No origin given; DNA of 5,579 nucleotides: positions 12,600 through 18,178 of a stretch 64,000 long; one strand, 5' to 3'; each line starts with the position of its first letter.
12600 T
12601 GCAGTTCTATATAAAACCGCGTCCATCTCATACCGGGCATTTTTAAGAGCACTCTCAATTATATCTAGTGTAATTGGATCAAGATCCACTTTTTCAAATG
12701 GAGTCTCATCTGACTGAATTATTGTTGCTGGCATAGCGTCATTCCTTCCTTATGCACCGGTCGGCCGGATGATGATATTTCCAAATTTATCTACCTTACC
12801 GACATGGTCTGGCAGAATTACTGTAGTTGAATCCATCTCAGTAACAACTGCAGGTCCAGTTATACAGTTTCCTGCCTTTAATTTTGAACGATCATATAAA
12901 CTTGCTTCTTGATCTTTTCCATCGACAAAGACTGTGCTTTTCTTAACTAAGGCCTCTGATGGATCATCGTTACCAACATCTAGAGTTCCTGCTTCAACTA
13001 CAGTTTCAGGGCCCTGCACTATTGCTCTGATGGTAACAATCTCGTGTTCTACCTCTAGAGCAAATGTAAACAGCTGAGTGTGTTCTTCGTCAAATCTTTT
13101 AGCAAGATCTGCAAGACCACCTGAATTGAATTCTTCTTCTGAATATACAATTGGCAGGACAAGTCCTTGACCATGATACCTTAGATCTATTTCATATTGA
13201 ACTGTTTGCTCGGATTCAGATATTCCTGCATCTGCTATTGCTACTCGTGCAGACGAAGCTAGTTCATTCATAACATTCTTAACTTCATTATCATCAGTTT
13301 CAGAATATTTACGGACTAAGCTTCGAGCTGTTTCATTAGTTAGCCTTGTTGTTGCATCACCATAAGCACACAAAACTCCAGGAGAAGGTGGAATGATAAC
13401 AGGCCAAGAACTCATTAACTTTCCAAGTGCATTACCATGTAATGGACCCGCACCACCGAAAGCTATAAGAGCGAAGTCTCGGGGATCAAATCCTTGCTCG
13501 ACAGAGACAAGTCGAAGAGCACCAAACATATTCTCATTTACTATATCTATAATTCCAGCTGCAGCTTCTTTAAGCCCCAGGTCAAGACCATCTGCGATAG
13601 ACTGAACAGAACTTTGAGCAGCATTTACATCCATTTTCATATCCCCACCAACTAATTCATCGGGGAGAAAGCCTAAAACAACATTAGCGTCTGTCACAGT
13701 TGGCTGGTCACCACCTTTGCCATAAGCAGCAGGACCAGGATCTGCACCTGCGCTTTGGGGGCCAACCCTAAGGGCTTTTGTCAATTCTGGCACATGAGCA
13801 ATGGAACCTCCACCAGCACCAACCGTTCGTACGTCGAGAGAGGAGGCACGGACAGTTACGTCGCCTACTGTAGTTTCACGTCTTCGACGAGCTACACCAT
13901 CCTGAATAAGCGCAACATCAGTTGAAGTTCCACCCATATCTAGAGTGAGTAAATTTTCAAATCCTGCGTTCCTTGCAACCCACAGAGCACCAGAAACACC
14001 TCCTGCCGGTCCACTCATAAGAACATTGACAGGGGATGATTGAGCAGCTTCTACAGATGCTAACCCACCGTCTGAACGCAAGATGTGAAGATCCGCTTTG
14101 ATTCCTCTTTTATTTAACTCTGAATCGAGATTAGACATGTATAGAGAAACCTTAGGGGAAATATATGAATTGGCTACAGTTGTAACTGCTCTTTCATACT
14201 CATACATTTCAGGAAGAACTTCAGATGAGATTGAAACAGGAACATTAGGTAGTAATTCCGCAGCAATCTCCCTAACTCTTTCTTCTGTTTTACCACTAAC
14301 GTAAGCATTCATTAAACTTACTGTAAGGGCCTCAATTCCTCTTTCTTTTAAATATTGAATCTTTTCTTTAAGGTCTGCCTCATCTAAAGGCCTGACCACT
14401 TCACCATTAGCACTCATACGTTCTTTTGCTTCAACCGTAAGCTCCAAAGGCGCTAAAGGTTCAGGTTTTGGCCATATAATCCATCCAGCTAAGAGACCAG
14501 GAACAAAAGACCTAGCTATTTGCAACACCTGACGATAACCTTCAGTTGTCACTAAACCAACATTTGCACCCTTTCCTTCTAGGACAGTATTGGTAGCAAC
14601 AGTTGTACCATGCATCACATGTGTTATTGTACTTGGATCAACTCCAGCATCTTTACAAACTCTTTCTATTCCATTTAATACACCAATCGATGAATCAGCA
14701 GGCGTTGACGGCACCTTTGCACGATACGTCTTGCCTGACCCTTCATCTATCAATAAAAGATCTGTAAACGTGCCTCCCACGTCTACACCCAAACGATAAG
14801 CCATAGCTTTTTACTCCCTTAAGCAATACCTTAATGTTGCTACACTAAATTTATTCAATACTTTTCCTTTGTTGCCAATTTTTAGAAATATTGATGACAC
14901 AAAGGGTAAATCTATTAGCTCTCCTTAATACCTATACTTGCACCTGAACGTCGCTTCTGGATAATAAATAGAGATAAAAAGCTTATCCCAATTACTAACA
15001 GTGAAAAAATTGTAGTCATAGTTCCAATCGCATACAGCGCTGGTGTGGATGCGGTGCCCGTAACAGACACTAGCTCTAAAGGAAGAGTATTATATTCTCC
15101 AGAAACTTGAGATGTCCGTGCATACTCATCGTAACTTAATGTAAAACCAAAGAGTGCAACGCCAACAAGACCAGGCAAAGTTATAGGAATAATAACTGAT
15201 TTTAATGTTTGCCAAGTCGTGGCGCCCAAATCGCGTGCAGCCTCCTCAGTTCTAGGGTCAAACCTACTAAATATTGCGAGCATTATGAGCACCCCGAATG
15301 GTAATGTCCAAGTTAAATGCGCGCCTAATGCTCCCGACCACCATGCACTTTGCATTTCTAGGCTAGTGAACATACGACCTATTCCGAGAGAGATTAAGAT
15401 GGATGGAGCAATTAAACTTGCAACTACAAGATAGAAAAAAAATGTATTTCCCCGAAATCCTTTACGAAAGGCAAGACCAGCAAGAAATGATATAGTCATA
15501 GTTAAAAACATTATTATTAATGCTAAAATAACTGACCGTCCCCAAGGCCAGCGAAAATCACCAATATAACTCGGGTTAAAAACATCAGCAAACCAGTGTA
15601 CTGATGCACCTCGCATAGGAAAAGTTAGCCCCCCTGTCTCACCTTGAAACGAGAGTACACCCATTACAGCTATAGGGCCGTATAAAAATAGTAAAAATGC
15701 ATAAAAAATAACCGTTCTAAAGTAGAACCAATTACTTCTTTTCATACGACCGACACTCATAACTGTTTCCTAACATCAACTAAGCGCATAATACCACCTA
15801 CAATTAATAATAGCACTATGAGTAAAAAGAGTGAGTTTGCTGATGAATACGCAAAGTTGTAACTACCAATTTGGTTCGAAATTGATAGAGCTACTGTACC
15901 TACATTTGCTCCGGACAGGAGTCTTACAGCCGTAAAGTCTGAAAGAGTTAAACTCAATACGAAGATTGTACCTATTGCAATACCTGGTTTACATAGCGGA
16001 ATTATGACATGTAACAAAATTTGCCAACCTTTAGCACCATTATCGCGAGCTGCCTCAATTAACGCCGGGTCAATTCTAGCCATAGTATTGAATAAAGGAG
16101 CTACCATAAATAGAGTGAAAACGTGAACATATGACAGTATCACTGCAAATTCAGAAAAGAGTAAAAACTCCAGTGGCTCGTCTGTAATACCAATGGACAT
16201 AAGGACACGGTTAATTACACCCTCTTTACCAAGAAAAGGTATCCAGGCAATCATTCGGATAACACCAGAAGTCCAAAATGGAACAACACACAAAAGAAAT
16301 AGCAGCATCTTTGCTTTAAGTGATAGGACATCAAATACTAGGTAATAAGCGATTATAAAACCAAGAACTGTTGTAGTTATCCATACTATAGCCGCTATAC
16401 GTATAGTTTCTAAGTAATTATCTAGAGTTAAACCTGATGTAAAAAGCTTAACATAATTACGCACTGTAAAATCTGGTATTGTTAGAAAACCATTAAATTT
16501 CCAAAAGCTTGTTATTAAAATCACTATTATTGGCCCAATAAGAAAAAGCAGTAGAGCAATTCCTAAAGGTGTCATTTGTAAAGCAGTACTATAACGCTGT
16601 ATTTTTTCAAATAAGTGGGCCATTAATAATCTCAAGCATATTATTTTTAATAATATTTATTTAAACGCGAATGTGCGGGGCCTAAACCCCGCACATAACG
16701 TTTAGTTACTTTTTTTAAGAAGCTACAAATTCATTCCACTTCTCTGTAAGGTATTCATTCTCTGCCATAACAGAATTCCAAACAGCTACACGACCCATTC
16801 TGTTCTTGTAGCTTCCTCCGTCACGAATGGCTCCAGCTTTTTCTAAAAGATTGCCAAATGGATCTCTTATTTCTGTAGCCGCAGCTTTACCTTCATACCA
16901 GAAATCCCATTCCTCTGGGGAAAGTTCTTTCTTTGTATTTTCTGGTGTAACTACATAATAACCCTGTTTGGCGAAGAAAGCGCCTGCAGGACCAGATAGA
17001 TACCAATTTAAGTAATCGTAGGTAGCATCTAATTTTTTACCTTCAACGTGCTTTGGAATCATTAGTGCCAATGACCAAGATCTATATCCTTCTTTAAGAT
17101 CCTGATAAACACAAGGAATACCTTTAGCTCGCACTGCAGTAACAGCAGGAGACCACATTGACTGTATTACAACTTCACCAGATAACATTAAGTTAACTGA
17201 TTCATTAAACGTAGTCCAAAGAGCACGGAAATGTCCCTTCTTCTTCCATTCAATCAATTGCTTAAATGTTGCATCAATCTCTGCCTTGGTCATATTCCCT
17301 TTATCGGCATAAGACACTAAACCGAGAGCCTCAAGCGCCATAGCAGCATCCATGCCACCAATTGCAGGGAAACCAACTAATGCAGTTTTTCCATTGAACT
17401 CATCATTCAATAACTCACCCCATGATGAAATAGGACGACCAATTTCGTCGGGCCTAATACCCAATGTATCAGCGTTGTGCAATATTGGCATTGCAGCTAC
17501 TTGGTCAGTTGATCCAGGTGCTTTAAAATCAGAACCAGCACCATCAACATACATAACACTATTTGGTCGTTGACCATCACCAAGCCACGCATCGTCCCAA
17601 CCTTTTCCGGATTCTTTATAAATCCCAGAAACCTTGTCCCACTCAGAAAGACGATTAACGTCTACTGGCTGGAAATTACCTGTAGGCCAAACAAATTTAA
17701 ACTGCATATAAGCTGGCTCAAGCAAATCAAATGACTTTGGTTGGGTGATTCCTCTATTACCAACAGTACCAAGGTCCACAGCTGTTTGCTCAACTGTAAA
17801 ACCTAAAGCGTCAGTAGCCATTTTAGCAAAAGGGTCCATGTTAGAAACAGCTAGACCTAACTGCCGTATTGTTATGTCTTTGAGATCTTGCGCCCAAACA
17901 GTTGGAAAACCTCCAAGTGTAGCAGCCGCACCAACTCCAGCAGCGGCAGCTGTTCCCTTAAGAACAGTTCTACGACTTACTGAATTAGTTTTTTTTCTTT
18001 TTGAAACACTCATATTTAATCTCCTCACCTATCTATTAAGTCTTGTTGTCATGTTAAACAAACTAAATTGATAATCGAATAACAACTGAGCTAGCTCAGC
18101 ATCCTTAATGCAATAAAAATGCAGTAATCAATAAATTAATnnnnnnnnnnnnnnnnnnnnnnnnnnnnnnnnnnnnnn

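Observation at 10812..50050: Four divergent HyuA/HyuB (hydantoinase/oxoprolinase-family) pairs packed into 40 kb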

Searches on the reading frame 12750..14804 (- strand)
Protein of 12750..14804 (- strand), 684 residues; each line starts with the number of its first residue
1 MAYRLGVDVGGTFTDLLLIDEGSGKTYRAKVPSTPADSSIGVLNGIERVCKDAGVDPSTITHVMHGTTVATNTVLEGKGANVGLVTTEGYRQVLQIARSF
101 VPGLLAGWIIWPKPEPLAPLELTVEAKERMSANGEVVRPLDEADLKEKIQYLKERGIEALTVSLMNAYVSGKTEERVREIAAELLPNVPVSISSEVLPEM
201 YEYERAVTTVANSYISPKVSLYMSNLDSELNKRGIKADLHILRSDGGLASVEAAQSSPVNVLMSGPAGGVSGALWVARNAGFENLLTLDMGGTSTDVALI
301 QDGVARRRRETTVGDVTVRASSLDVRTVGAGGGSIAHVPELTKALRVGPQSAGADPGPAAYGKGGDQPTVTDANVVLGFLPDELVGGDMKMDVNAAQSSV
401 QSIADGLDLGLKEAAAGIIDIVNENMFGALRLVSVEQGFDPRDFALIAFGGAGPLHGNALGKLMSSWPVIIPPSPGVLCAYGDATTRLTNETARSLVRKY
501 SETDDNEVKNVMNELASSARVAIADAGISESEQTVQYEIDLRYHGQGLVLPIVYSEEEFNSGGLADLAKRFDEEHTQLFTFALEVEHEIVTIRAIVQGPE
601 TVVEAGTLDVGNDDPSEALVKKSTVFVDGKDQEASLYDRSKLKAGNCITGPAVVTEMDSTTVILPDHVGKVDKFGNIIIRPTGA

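Call 3: search_protein_families(library=pfam, proteins=[window:12750-14804:-])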
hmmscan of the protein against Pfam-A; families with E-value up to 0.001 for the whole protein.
window:12750-14804:- (684 aa): 4 families
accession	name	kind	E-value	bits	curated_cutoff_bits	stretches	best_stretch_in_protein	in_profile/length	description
PF01968.24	Hydantoinase_A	-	5e-90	302.1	22.9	1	205-491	1-290/291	Hydantoinase/oxoprolinase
PF05378.19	Hydant_A_N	-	2.6e-51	174.3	25.2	1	4-184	1-175/176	Hydantoinase/oxoprolinase N-terminal region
PF19278.4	Hydant_A_C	-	1.7e-11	44.3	21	1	505-667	11-177/193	Hydantoinase/oxoprolinase C-terminal domain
PF13941.12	MutL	-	0.00027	20.3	27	0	259-311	218-272/450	MutL protein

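Call 4: search_protein_families(library=ncbifam, proteins=[window:12750-14804:-])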
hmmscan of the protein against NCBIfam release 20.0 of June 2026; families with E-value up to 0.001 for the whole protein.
window:12750-14804:- (684 aa): 3 families
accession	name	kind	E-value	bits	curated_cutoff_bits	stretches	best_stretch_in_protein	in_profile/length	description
NF050156.1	CapLactmsAlpCapA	equivalog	4.8e-157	524.2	1000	1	3-676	1-682/689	caprolactamase subunit alpha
NF042975.2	AcphenoCarb_ApcC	equivalog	1.7e-93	314.2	1500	1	6-674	12-704/733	acetophenone carboxylase subunit gamma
NF042960.1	AcphenoCarb_ApcA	equivalog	1.2e-60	205.5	1250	2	143-678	124-654/658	acetophenone carboxylase subunit alpha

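Call 6: find_encoding_contigs(protein=window:12750-14804:-, flank=2000, max_places=4)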
Protein window:12750-14804:- (684 aa): 22 contigs read that carry it; 4 places shown.
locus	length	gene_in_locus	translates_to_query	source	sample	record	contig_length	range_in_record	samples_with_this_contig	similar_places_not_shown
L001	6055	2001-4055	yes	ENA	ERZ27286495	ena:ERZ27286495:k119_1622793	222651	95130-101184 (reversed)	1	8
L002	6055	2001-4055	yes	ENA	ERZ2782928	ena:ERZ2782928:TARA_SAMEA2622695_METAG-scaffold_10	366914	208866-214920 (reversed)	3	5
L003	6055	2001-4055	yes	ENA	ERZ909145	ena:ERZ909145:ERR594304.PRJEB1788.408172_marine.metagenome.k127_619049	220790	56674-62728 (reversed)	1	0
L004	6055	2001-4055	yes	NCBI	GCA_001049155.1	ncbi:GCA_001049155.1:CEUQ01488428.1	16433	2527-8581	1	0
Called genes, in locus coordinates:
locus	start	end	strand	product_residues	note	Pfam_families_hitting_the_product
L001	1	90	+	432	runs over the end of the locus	PF13416:SBP_bac_8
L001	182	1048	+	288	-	-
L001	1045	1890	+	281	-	PF00528:BPD_transp_1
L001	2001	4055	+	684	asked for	PF05378:Hydant_A_N, PF01968:Hydantoinase_A, PF19278:Hydant_A_C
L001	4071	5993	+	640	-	PF02538:Hydantoinase_B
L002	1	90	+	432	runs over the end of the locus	PF13416:SBP_bac_8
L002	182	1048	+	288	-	-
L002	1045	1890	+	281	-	PF00528:BPD_transp_1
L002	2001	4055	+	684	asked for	PF05378:Hydant_A_N, PF01968:Hydantoinase_A, PF19278:Hydant_A_C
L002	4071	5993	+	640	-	PF02538:Hydantoinase_B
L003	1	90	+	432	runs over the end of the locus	PF13416:SBP_bac_8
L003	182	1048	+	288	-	-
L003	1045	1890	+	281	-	PF00528:BPD_transp_1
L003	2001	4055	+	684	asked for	PF05378:Hydant_A_N, PF01968:Hydantoinase_A, PF19278:Hydant_A_C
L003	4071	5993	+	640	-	PF02538:Hydantoinase_B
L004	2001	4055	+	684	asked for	PF05378:Hydant_A_N, PF01968:Hydantoinase_A, PF19278:Hydant_A_C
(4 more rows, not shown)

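Call 11: find_related_loci(query=window:12750-14804:-, collection=genome_contigs, flank=10000)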
Query window:12750-14804:- (684 aa) in genome_contigs; peptide patterns used: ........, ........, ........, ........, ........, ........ (x = any residue, [..] = any of these).
599 stretches matched a pattern (row limit reached: there are more); 546 encode a relative of the query (tblastn E <= 1e-3); the best 80 are kept; 80 distinct loci.
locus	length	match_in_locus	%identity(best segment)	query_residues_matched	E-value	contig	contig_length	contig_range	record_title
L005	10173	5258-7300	81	1-681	0e+0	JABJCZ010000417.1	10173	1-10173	MAG: Alphaproteobacteria bacterium isolate SI073_bin67 k141_3118468, whole genome shotgun sequence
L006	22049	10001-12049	75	1-683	0e+0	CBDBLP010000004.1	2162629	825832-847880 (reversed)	MAG: Alphaproteobacteria bacterium isolate 37c3e897-58c7-439f-9262-4bba990a831e genome assembly, contig: contig_4, whole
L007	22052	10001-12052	76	1-684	0e+0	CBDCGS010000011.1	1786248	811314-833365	MAG: Alphaproteobacteria bacterium isolate 5446f676-90f9-4cd8-9f6e-1057d8fbf5d8 genome assembly, contig: contig_11, whol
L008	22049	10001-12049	75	1-683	0e+0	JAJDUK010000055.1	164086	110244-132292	MAG: Alphaproteobacteria bacterium isolate jk18x1bzbins.75 k141_841240, whole genome shotgun sequence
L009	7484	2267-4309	75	1-681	0e+0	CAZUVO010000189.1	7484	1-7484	MAG TPA_asm: uncultured Rhizobiaceae bacterium isolate SRP200020_co5_29 genome assembly, contig: NODE_15464_length_7484_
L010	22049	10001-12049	75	1-683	0e+0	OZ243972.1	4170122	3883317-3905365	MAG: Alphaproteobacteria bacterium isolate 09f1bc1b-1bad-4b92-9679-6e0ab018260f genome assembly, chromosome: 1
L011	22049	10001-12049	75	1-683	0e+0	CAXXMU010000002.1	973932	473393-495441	MAG: Alphaproteobacteria bacterium isolate 52200dbb-96b0-4271-9d33-ac17574469e2 genome assembly, contig: contig_2, whole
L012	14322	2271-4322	74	1-684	0e+0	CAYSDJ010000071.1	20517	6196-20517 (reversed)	MAG TPA_asm: uncultured Rhizobiaceae bacterium isolate SRP200020_co5_287 genome assembly, contig: NODE_3995_length_20517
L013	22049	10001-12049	75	1-683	0e+0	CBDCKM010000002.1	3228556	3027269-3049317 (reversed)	MAG: Alphaproteobacteria bacterium isolate 732f53db-b4c4-4b46-9338-22fac07a22bb genome assembly, contig: contig_2, whole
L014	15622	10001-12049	75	1-683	0e+0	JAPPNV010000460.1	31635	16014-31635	MAG: Rhodospirillales bacterium isolate RHO3_bin_80 NODE_2670_length_31635_cov_27.435687, whole genome shotgun sequence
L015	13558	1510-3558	75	1-683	0e+0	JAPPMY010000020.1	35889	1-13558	MAG: Rhodospirillales bacterium isolate RHO3_bin_58 NODE_2266_length_35889_cov_26.538595, whole genome shotgun sequence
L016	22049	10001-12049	75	1-683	0e+0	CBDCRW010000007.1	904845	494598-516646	MAG: Alphaproteobacteria bacterium isolate 17552401-cd1b-4c46-aa27-bcf66b51cbf9 genome assembly, contig: contig_7, whole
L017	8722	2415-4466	73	1-684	0e+0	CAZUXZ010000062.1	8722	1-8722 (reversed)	MAG TPA_asm: uncultured Rhizobiaceae bacterium isolate SRP092796_co1_574 genome assembly, contig: k141_3094506, whole ge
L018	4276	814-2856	74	1-681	0e+0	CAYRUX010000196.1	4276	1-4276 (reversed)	MAG TPA_asm: uncultured Rhizobiaceae bacterium isolate SRP092796_co4_670 genome assembly, contig: k141_911802, whole gen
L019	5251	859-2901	74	1-681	0e+0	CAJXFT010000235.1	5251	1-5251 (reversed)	MAG TPA_asm: uncultured Alphaproteobacteria bacterium isolate ERR599062_bin.171_MetaBAT_v2.12.1_MAG genome assembly, con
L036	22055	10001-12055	62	1-683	0e+0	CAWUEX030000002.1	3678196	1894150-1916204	MAG: Rhodospirillaceae bacterium isolate e7de1b1e-f61f-4465-b923-37e46d3445d0 genome assembly, contig: contig_2, whole g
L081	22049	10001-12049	61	1-681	0e+0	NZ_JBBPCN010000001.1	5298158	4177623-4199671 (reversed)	Rhodococcus navarretei strain EXRC-4A-4 contig_1, whole genome shotgun sequence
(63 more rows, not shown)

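Call 34: search_protein_families(library=pfam, proteins=[L081:8076-8747:+, L081:8744-9949:+, L081:13917-14603:+, L081:6113-7621:-, L081:15431-18304:+, L036:7329-8531:-, L036:8797-9771:+, L036:14200-14823:+, L036:15822-17069:+, L036:5401-6624:-])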
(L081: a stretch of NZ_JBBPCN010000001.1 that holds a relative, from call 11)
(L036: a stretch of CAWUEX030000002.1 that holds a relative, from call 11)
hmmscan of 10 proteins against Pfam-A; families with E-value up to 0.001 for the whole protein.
L081:8076-8747:+ (223 aa): 2 families
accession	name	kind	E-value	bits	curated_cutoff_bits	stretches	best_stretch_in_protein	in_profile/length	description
PF07729.17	FCD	-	4e-21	76.1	24.3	1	80-204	1-124/125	FCD domain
PF00392.27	GntR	-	7.6e-17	61.2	27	1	10-70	3-64/64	Bacterial regulatory proteins, gntR family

L081:8744-9949:+ (401 aa): 1 family
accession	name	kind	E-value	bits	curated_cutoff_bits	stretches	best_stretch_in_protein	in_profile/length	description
PF02515.22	CoA_transf_3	-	1.4e-127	426.3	23.3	1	9-377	1-366/366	CoA-transferase family III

L081:13917-14603:+ (228 aa): 1 family
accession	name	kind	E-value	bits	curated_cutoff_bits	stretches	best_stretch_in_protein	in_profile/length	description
PF00857.26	Isochorismatase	-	2.6e-36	125.8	27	1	46-220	2-174/175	Isochorismatase domain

L081:6113-7621:- (502 aa): 0 families

L081:15431-18304:+ (957 aa): 4 families
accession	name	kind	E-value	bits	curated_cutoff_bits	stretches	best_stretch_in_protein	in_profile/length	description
PF00501.34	AMP-binding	-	3.9e-80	270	29.9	1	464-812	3-384/384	AMP-binding enzyme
PF05292.17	MCD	-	3.2e-74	250.2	23.2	1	160-401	1-253/253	Malonyl-CoA decarboxylase C-terminal domain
PF17408.7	MCD_N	-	5e-23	81.5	22.4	1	69-157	1-85/85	Malonyl-CoA decarboxylase N-terminal domain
PF13193.12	AMP-binding_C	-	2.2e-17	64.2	24.5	1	863-938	1-76/76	AMP-binding enzyme C-terminal domain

L036:7329-8531:- (400 aa): 1 family
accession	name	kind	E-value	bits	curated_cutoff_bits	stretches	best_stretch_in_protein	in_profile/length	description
PF02515.22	CoA_transf_3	-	2.8e-120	402.2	23.3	1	9-376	1-366/366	CoA-transferase family III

L036:8797-9771:+ (324 aa): 1 family
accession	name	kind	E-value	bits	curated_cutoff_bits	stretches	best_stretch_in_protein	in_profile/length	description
PF00682.25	HMGL-like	-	2.9e-47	161.7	29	1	26-299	2-260/260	HMGL-like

L036:14200-14823:+ (207 aa): 2 families
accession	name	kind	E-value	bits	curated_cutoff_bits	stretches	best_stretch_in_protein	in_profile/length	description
PF06080.18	DUF938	-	5.8e-62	209.5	27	1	14-204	4-201/202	Protein of unknown function (DUF938)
PF13649.12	Methyltransf_25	-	1.8e-06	29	27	1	38-134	1-95/97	Methyltransferase domain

L036:15822-17069:+ (415 aa): 3 families
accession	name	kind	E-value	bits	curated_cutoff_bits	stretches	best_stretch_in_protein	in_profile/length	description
PF08028.16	Acyl-CoA_dh_2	-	6.2e-26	91.7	22.7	1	243-374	2-133/134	Acyl-CoA dehydrogenase, C-terminal domain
PF02771.21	Acyl-CoA_dh_N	-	3.3e-10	40.8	22.9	1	28-111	19-103/113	Acyl-CoA dehydrogenase, N-terminal domain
PF00441.29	Acyl-CoA_dh_1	-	1.4e-08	35.5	22.4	1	246-367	20-131/150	Acyl-CoA dehydrogenase, C-terminal domain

L036:5401-6624:- (407 aa): 7 families
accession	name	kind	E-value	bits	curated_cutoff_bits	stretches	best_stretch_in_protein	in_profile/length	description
PF13649.12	Methyltransf_25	-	9.9e-20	71.5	27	1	210-306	1-97/97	Methyltransferase domain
PF08241.18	Methyltransf_11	-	2.5e-16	60.5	21.2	1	211-308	1-93/95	Methyltransferase domain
PF08242.18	Methyltransf_12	-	1.9e-11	45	30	1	211-307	1-97/98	Methyltransferase domain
PF13847.12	Methyltransf_31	-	6.1e-11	42.6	27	1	208-313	5-112/145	Methyltransferase domain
PF01209.24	Ubie_methyltran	-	6.5e-08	32.6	20.1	1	200-326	41-166/233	ubiE/COQ5 methyltransferase family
PF13489.12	Methyltransf_23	-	1.4e-07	31.9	27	1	191-357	6-160/164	Methyltransferase domain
PF05175.20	MTS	-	9e-06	25.9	23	1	206-308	31-136/170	Methyltransferase small domain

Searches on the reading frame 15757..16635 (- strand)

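Call 7: search_protein_families(library=pfam, proteins=[window:15757-16635:-])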
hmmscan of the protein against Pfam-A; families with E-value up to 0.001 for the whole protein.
window:15757-16635:- (292 aa): 1 family
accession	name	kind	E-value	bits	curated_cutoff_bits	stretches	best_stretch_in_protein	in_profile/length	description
PF00528.27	BPD_transp_1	-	0.0009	19.4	26.4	0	117-287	29-179/184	Binding-protein-dependent transport system inner membrane component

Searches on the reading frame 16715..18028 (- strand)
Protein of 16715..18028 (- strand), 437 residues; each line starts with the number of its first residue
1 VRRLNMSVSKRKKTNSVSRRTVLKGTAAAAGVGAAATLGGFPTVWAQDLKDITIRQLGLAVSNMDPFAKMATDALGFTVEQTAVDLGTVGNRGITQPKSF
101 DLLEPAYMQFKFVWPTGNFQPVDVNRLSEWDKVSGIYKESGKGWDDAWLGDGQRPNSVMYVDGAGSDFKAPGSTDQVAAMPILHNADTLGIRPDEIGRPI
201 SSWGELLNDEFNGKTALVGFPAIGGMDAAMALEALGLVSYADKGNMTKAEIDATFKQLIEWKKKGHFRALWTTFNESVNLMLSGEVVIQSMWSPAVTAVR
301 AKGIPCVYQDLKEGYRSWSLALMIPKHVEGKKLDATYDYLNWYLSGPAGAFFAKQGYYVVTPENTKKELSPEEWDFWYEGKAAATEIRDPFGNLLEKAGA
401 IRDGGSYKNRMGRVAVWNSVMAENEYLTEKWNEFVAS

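Call 7: search_protein_families(library=pfam, proteins=[window:16715-18028:-])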
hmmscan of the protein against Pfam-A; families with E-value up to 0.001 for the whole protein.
window:16715-18028:- (437 aa): 1 family
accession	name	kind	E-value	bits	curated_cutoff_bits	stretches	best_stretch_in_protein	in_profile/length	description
PF13416.11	SBP_bac_8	-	8.5e-15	55.7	27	1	166-363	72-264/279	Bacterial extracellular solute-binding protein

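Call 51: search_protein_families(library=ncbifam, max_evalue=0.00001, proteins=[window:16715-18028:-])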
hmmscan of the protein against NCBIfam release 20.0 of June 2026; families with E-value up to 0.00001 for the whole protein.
window:16715-18028:- (437 aa): 0 families
